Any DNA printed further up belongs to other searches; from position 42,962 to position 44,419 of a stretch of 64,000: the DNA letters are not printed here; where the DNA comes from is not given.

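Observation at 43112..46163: GC-richer module of three independently transcribed genes: a divergent IMPase-like protein, a lone PurM-like enzyme and a NUDIX hydrolase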

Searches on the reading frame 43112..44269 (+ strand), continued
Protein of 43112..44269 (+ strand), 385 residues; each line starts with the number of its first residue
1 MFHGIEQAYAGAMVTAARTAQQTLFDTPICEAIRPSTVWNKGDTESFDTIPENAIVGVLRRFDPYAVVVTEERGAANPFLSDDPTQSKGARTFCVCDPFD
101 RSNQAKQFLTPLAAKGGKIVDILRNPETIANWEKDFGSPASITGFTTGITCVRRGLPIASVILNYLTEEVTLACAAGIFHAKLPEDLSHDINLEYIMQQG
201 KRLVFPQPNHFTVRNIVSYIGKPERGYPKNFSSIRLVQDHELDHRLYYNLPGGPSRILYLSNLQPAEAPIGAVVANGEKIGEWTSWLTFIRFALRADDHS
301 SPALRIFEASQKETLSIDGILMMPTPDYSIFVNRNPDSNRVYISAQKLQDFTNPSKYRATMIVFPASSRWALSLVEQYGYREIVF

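Call 82: search_protein_families(library=pfam, proteins=[L081:29-871:+, L081:3721-4248:+, L081:4438-5106:+, L081:5128-5778:+, L081:7478-8176:+, L018:4068-4985:+, L018:4991-5875:+, L018:7296-7808:+, L018:8155-9663:+, L018:10168-10812:+], max_evalue=0.001)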
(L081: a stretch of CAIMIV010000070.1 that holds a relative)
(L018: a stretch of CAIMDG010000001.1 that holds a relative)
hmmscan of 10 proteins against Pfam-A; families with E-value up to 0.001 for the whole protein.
L081:29-871:+ (280 aa): 0 families

L081:3721-4248:+ (175 aa): 1 family
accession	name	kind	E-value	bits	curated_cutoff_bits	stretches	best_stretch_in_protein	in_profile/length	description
PF02502.23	LacAB_rpiB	-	1.8e-53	180.7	24.7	2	88-172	54-138/138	Ribose/Galactose Isomerase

L081:4438-5106:+ (222 aa): 1 family
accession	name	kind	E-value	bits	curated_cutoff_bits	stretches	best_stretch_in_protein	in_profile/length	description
PF00072.30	Response_reg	-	3.4e-06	27.6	30.2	1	133-193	27-90/111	Response regulator receiver domain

L081:5128-5778:+ (216 aa): 1 family
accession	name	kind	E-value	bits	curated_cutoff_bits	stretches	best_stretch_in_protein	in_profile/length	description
PF00834.25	Ribul_P_3_epim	-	3.9e-24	85.6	21.1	1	5-192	3-196/198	Ribulose-phosphate 3 epimerase family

L081:7478-8176:+ (232 aa): 1 family
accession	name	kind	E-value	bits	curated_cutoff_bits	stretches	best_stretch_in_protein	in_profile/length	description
PF00551.24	Formyl_trans_N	-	6.9e-05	23.1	26.1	1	4-181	2-174/181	Formyl transferase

L018:4068-4985:+ (305 aa): 1 family
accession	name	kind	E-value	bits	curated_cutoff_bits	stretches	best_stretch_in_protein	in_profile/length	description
PF00246.29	Peptidase_M14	-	4.1e-19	69.7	21.6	1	52-269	7-247/286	Zinc carboxypeptidase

L018:4991-5875:+ (294 aa): 2 families
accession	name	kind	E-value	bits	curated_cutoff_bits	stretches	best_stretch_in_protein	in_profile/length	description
PF00246.29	Peptidase_M14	-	2.9e-22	80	21.6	1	49-271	19-264/286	Zinc carboxypeptidase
PF24827.1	AstE_AspA_cat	-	7.8e-05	22.7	25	1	71-269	4-168/192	Succinylglutamate desuccinylase/Aspartoacylase catalytic domain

L018:7296-7808:+ (170 aa): 0 families

L018:8155-9663:+ (502 aa): 1 family
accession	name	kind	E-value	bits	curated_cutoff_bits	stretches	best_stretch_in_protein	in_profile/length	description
PF03060.21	NMO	-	1e-05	25.5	28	0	258-354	160-244/331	Nitronate monooxygenase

L018:10168-10812:+ (214 aa): 1 family
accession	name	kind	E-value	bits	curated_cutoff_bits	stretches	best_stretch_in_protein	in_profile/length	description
PF10755.14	DUF2585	-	5.5e-67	225.1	25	1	50-209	3-162/164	Protein of unknown function (DUF2585)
